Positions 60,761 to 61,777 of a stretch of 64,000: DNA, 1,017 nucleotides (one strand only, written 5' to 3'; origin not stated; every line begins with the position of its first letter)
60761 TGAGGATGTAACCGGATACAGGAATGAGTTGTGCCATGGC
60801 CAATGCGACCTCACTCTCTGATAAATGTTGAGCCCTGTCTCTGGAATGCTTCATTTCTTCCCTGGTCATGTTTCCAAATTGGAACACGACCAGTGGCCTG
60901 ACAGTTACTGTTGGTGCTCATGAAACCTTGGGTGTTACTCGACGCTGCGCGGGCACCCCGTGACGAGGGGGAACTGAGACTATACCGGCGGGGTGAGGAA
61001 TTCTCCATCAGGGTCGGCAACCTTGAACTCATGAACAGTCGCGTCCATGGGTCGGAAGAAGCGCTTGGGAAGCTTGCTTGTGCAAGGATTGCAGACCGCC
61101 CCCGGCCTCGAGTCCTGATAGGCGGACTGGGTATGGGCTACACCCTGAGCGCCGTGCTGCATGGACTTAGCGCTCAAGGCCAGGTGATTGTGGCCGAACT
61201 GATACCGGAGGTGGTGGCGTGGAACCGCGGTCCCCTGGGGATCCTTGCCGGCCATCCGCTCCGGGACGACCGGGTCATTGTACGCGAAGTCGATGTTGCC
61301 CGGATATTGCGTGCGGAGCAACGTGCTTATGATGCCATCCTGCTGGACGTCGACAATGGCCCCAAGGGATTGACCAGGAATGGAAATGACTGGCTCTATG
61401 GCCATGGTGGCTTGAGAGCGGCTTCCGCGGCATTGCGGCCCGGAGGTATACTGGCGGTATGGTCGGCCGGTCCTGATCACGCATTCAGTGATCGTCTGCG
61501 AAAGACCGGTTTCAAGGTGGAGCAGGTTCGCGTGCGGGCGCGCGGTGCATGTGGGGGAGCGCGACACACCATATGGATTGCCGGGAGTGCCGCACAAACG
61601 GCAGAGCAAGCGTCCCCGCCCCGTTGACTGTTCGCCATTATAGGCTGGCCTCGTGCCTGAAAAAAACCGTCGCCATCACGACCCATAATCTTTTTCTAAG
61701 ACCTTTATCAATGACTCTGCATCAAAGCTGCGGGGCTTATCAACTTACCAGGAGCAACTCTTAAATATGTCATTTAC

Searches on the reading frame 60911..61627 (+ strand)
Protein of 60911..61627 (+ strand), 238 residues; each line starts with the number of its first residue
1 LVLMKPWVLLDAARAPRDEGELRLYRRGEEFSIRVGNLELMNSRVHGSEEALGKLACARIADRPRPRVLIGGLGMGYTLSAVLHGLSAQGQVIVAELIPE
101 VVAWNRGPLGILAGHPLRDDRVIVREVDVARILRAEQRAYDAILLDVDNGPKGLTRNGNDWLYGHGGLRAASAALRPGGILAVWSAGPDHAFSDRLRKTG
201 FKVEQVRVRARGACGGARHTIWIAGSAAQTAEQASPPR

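Call 76: search_protein_families(library=pfam, proteins=[window:60911-61627:+], max_evalue=0.01)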
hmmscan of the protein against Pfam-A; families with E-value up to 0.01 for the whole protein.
window:60911-61627:+ (238 aa): 1 family
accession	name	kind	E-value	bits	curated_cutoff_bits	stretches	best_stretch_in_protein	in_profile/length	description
PF01564.23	Spermine_synth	-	0.0056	16.7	22.9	1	67-182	21-129/186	Spermine/spermidine synthase domain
